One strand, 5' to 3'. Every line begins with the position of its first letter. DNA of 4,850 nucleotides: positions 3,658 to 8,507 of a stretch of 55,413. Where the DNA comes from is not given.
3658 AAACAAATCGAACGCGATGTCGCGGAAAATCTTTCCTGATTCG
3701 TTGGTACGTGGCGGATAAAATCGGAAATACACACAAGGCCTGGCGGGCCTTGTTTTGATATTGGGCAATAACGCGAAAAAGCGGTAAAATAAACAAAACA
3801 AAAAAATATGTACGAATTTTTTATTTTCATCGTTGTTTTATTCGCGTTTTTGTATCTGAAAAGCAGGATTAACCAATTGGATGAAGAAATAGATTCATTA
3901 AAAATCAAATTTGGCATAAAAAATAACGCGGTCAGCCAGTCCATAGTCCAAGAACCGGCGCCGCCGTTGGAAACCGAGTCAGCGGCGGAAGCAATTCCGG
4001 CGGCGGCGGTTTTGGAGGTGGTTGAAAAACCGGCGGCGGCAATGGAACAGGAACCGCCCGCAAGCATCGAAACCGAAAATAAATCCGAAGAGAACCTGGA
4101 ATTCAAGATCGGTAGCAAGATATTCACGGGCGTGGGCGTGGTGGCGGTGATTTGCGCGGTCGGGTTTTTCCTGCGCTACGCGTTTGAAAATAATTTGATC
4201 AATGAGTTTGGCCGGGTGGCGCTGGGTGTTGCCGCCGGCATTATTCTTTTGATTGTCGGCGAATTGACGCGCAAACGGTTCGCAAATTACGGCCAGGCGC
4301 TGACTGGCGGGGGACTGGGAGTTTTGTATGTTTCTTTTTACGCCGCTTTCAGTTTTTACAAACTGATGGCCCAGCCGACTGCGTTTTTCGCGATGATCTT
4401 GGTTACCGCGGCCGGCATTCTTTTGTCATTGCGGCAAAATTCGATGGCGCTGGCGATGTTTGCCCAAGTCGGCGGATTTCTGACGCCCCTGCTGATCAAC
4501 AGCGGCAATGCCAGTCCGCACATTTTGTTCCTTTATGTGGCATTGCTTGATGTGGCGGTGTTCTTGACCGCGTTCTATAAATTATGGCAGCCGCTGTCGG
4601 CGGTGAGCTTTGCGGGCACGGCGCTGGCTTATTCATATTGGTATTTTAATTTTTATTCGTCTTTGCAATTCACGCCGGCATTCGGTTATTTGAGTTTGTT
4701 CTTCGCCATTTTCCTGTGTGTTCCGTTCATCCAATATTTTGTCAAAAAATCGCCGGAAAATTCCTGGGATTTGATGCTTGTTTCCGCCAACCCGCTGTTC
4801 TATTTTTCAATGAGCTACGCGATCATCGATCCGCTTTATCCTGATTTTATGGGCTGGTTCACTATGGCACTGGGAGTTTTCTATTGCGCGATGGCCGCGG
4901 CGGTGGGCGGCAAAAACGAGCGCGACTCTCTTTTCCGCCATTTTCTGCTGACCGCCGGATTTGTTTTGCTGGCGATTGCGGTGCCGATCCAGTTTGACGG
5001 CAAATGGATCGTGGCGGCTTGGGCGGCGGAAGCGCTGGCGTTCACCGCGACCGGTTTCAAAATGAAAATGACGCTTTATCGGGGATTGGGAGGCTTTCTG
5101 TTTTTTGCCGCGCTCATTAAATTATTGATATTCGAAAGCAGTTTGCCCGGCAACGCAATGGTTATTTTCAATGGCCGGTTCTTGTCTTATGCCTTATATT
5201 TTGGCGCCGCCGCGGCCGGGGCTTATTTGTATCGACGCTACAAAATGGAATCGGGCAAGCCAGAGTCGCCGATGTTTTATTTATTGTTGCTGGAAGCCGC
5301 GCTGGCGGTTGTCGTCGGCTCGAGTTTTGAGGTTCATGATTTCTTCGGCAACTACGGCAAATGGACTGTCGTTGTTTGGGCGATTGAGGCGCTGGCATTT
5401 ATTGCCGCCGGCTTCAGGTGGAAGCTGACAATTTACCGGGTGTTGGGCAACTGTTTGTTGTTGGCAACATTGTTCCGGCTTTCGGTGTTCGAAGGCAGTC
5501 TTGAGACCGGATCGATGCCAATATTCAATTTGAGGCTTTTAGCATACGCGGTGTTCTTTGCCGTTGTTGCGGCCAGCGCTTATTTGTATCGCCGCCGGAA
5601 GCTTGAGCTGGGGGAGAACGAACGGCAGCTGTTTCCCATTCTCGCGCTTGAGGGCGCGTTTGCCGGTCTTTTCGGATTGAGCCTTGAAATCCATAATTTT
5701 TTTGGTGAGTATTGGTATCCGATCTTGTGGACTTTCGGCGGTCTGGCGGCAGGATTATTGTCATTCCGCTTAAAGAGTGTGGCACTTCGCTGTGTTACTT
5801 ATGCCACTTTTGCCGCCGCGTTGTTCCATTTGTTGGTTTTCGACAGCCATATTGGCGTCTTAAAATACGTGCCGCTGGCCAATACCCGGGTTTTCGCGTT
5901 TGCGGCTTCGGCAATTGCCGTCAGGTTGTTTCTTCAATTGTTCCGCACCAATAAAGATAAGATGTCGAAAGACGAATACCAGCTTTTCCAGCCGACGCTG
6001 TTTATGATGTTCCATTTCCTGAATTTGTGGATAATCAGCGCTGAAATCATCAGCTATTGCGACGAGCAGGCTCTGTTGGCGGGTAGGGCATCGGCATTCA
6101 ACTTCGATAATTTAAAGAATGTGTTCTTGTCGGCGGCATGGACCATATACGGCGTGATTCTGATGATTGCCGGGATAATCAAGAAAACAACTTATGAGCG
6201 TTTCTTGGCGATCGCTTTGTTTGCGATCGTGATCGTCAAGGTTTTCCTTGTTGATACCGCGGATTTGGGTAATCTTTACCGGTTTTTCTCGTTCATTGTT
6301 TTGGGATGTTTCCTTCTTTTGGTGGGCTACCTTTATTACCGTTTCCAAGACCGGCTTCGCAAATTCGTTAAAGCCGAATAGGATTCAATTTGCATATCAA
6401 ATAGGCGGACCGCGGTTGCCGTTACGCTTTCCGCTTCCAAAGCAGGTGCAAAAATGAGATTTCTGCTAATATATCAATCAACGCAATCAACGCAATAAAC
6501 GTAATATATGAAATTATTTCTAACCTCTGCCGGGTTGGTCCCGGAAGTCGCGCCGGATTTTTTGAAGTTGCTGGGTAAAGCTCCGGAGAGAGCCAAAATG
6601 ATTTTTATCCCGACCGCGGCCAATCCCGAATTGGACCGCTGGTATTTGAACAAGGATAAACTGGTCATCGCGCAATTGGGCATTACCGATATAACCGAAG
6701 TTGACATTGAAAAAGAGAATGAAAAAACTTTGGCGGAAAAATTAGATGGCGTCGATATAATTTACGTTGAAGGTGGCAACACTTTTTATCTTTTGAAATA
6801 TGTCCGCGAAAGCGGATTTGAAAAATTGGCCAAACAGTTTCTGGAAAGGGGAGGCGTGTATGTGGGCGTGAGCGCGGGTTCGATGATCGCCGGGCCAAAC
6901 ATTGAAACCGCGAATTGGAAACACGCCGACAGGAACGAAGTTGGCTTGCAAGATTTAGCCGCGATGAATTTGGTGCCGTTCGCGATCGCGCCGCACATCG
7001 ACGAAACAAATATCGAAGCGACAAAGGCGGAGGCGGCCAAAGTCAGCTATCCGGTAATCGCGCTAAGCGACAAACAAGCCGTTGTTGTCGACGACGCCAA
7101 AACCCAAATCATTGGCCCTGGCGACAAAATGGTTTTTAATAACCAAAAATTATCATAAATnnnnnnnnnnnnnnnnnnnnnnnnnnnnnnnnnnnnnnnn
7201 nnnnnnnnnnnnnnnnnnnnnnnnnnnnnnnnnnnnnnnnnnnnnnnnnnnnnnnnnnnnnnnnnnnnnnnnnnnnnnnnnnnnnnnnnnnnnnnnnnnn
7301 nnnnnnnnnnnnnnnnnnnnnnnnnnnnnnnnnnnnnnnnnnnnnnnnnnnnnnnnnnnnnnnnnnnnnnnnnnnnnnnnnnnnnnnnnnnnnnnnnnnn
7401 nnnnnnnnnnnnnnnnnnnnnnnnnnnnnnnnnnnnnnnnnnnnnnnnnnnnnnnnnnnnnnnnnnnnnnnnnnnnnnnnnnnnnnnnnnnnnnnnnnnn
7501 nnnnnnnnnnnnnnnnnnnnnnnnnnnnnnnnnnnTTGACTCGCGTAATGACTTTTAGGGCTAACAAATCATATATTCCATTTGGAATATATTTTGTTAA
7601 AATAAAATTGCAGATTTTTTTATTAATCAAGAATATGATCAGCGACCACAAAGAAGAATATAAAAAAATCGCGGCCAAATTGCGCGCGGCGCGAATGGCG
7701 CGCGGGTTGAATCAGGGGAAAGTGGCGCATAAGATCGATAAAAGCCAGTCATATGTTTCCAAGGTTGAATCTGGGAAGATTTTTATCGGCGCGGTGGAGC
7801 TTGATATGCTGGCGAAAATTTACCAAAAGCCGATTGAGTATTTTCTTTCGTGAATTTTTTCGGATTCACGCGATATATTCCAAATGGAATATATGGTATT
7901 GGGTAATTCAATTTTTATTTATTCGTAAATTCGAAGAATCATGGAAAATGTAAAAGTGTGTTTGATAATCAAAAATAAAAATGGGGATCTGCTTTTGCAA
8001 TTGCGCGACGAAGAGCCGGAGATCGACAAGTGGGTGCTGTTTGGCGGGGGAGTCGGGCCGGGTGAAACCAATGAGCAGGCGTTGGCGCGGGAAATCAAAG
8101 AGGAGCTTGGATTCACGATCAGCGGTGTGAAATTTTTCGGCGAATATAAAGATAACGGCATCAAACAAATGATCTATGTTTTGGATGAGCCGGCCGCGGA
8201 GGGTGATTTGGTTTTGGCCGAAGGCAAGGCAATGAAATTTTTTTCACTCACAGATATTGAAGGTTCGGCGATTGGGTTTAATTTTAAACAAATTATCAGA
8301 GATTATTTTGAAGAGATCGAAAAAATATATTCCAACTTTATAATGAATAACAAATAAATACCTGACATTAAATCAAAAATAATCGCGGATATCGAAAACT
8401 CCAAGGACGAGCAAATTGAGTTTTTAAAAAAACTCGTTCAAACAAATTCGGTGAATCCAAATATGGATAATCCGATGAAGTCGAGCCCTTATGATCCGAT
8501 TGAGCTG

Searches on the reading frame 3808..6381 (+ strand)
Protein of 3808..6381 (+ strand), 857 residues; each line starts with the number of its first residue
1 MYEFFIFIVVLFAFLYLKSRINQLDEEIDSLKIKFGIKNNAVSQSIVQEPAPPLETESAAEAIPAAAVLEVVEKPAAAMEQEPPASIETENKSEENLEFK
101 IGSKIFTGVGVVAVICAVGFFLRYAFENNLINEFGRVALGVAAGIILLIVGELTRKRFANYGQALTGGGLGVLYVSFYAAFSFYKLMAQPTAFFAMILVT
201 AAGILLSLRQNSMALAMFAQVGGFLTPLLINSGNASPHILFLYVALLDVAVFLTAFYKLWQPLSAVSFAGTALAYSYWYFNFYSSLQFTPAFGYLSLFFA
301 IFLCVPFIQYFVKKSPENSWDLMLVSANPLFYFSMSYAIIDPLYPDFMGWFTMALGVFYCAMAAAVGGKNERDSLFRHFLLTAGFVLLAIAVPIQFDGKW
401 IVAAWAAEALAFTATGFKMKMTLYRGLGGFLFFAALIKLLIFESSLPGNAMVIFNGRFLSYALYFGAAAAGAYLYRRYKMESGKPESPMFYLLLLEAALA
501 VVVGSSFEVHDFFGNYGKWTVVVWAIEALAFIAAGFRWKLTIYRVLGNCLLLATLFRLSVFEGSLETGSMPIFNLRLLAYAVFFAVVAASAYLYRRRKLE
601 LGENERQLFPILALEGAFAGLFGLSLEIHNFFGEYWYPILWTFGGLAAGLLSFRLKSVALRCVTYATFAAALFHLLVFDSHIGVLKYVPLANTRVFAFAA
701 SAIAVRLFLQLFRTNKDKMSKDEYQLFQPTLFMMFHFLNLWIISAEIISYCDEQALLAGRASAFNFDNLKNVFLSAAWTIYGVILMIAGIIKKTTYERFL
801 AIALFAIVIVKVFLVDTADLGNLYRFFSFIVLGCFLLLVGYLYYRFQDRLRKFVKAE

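Call 5: search_protein_families(library=pfam, proteins=[window:3808-6381:+], max_evalue=0.001)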
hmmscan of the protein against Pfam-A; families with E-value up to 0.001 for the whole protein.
window:3808-6381:+ (857 aa): 1 family
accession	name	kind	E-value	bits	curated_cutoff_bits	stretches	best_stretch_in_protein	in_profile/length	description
PF10101.14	DUF2339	-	1.1e-96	325.5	33.6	2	104-679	3-629/659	Predicted membrane protein (DUF2339)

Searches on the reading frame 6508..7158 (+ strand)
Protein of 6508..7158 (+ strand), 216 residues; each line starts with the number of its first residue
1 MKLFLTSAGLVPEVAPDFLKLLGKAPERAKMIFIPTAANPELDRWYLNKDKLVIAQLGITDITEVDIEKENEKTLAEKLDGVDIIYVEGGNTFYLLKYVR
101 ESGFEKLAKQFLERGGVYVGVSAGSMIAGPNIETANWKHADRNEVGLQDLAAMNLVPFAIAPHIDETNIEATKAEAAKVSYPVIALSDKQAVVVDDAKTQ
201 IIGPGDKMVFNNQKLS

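Call 5: search_protein_families(library=pfam, proteins=[window:6508-7158:+], max_evalue=0.001)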
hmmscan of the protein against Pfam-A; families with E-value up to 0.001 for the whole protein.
window:6508-7158:+ (216 aa): 1 family
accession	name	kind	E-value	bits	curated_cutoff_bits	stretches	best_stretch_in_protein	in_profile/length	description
PF03575.23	Peptidase_S51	-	1e-39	136.8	23.9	1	5-202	3-206/206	Peptidase family S51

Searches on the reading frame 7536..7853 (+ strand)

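Call 5: search_protein_families(library=pfam, proteins=[window:7536-7853:+], max_evalue=0.001)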
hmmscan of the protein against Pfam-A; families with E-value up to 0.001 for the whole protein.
window:7536-7853:+ (105 aa): 3 families
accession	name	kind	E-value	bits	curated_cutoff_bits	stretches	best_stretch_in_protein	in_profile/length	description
PF01381.28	HTH_3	-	1e-09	38.7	23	1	49-103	1-55/55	Helix-turn-helix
PF13560.12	HTH_31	-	1.9e-07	31.7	27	1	46-97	3-55/64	Helix-turn-helix domain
PF12844.13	HTH_19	-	9.2e-05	22.7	30.2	1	48-104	3-59/64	Helix-turn-helix domain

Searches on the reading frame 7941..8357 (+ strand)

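Call 6: search_protein_families(library=pfam, proteins=[window:7941-8357:+], max_evalue=0.001)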
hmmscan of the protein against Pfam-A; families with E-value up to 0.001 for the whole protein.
window:7941-8357:+ (138 aa): 1 family
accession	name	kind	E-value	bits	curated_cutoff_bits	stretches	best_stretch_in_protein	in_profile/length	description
PF00293.34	NUDIX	-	4.7e-16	59.4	21.1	1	4-106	4-118/134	NUDIX domain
